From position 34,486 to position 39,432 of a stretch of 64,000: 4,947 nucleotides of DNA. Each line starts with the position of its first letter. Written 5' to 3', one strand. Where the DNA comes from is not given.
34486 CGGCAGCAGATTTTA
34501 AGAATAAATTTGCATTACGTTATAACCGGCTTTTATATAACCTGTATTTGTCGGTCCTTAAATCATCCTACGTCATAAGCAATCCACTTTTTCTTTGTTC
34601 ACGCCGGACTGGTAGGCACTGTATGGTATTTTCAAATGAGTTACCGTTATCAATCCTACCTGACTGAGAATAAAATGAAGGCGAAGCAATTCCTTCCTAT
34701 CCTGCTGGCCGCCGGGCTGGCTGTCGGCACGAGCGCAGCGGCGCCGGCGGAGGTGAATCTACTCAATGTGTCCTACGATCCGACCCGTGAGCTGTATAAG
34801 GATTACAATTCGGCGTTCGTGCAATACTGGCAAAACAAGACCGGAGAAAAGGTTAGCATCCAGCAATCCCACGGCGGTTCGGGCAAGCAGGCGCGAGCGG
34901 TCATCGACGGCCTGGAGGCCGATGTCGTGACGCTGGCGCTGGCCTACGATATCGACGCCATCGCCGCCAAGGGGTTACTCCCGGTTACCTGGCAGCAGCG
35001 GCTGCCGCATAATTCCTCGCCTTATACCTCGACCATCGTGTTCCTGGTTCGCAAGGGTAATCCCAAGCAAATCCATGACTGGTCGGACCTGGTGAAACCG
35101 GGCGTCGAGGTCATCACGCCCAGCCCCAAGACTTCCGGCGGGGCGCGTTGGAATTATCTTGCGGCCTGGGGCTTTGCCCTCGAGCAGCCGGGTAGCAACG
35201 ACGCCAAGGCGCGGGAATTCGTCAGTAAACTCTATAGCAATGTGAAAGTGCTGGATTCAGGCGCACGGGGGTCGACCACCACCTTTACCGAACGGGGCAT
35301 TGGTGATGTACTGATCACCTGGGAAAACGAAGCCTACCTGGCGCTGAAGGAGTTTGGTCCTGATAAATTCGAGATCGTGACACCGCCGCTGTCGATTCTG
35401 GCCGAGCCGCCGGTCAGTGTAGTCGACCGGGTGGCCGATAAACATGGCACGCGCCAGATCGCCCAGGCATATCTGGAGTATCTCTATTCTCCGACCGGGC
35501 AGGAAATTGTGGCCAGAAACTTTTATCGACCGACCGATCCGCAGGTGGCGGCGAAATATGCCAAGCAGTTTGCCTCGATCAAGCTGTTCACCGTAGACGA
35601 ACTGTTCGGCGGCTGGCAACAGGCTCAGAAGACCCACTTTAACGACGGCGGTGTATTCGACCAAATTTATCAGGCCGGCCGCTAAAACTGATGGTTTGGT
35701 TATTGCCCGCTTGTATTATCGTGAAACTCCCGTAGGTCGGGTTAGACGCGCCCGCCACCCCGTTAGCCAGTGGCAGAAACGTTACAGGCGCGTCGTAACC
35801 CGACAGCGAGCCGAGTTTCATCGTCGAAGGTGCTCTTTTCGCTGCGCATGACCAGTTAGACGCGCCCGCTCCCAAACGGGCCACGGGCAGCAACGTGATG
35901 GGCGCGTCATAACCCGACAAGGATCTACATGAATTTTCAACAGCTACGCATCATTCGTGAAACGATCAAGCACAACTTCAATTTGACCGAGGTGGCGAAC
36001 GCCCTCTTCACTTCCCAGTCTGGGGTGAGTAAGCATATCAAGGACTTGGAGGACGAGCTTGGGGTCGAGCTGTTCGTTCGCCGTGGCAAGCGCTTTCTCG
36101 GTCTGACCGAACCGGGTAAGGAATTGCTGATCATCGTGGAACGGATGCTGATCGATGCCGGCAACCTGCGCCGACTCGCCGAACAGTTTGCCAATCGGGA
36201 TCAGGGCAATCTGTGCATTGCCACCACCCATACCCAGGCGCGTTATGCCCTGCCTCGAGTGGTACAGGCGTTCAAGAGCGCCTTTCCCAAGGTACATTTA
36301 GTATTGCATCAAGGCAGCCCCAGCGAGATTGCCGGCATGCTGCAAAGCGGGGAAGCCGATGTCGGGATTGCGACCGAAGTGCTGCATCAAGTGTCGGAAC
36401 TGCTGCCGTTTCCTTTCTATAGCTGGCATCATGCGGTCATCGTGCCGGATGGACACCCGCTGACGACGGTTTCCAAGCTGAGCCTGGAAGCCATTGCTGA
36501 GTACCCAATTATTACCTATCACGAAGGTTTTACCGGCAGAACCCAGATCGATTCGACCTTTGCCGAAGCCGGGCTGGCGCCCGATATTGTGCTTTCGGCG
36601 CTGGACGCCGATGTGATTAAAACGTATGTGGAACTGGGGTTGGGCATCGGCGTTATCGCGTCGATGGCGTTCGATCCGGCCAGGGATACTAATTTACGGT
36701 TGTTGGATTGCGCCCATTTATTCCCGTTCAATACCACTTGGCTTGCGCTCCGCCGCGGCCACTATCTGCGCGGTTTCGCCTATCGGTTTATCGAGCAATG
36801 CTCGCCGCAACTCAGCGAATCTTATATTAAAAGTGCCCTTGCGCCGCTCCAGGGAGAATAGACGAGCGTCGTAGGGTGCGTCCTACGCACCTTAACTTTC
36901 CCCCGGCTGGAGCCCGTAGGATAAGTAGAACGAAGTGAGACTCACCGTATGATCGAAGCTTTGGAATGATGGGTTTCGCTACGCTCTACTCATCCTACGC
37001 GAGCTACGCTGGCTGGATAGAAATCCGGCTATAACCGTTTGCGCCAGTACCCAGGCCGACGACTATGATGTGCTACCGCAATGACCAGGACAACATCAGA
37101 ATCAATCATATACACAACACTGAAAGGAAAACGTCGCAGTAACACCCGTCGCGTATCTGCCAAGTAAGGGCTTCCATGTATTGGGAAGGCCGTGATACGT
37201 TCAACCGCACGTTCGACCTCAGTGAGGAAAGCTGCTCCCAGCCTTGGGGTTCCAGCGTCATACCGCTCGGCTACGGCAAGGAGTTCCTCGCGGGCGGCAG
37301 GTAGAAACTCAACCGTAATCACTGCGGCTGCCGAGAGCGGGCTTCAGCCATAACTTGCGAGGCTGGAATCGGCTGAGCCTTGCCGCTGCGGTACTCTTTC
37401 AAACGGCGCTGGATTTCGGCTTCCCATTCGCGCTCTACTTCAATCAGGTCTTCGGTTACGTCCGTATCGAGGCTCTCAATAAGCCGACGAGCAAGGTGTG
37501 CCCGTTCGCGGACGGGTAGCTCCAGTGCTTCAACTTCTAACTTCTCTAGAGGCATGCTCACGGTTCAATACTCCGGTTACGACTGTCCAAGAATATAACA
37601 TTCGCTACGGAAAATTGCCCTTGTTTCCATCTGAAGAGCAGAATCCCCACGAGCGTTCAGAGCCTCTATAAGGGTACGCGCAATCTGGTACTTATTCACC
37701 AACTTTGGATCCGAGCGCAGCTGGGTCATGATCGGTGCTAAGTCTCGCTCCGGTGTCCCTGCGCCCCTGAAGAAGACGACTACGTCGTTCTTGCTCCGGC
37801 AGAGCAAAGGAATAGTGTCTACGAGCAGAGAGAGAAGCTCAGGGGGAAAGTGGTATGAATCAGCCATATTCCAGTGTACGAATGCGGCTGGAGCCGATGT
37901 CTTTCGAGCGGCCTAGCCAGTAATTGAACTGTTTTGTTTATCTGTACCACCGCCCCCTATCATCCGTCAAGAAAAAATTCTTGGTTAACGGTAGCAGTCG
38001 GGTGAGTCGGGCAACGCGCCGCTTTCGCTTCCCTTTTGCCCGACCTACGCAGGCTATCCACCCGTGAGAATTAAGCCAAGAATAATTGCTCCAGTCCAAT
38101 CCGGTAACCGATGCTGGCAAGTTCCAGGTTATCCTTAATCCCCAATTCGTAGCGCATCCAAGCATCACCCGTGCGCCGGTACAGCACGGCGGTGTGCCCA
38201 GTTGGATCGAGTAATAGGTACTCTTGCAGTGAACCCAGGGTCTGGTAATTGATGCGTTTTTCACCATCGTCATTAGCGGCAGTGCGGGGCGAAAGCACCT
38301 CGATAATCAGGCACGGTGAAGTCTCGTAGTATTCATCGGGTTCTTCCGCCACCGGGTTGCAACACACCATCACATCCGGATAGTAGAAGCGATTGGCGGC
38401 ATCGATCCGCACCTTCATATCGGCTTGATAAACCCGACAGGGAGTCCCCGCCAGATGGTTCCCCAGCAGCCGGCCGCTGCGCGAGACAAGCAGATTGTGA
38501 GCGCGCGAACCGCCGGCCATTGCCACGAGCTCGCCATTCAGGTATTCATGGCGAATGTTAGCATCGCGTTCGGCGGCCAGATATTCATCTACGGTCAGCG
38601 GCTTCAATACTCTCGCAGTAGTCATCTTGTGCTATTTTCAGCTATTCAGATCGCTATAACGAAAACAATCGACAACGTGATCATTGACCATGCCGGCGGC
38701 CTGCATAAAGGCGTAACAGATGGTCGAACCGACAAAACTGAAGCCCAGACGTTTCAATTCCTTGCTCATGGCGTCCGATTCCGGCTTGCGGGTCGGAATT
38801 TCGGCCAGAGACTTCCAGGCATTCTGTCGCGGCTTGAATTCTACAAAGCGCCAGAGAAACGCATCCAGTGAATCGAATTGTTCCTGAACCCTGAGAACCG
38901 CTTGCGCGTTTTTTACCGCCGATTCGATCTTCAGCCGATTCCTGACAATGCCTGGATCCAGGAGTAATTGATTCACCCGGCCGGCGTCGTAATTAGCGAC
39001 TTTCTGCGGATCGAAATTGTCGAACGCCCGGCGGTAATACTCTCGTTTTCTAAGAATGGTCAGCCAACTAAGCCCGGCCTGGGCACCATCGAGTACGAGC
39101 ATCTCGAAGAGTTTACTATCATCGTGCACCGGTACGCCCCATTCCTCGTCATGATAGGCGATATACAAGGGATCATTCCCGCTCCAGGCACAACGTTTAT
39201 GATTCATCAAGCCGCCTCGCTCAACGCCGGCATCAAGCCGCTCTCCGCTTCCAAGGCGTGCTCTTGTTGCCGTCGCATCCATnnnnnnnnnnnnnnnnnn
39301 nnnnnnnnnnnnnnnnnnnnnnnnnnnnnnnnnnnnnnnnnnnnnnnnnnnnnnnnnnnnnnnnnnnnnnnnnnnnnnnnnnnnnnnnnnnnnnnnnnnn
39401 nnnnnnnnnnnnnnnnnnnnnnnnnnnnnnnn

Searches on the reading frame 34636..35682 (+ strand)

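Call 84: search_protein_families(library=pfam, proteins=[window:34636-35682:+], max_evalue=0.0001)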
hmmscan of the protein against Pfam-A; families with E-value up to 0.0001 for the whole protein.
window:34636-35682:+ (349 aa): 3 families
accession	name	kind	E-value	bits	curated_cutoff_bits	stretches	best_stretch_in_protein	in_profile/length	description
PF13531.11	SBP_bac_11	-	1e-40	140.3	25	1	63-298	19-227/227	Bacterial extracellular solute-binding protein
PF01547.30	SBP_bac_1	-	2.2e-18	67.7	26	1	57-290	10-307/307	Bacterial extracellular solute-binding protein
PF13343.11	SBP_bac_6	-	3e-05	24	24.6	0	147-308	81-228/245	Bacterial extracellular solute-binding protein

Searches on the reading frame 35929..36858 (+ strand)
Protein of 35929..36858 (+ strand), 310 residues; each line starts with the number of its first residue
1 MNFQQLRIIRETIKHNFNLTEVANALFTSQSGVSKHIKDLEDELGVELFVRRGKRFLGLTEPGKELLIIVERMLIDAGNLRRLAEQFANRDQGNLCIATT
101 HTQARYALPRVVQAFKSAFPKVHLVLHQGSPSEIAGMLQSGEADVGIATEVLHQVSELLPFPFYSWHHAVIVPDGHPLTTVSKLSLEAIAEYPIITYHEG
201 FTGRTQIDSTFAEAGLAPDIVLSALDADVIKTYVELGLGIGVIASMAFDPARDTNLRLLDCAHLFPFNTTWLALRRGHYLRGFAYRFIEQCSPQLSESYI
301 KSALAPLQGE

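Call 84: search_protein_families(library=pfam, proteins=[window:35929-36858:+], max_evalue=0.0001)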
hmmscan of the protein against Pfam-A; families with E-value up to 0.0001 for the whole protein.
window:35929-36858:+ (310 aa): 2 families
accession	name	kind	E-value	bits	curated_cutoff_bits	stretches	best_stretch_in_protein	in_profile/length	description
PF03466.25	LysR_substrate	-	5.5e-41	140.7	28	1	89-292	2-205/209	LysR substrate binding domain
PF00126.33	HTH_1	-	1.8e-14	53.9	26.6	1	4-63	2-59/60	Bacterial regulatory helix-turn-helix protein, lysR family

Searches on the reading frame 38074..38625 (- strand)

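Call 84: search_protein_families(library=pfam, proteins=[window:38074-38625:-], max_evalue=0.0001)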
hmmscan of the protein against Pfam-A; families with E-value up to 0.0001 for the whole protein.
window:38074-38625:- (184 aa): 1 family
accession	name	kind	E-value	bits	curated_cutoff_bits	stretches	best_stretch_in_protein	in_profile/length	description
PF05685.18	Uma2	-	1.1e-33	116.6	27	1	12-161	1-151/172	Putative restriction endonuclease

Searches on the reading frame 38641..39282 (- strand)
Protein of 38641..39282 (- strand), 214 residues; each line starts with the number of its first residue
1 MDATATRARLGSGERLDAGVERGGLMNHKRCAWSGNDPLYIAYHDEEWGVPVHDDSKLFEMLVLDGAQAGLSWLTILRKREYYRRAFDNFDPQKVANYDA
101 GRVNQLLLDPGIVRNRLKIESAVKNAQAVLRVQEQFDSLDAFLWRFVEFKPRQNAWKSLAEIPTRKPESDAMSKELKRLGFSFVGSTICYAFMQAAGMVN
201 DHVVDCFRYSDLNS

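Call 84: search_protein_families(library=pfam, proteins=[window:38641-39282:-], max_evalue=0.0001)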
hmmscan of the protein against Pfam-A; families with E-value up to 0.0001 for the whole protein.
window:38641-39282:- (214 aa): 1 family
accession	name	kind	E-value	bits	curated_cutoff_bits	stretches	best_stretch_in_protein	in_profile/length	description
PF03352.18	Adenine_glyco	-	9.8e-83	276.8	25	1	33-208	1-176/177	Methyladenine glycosylase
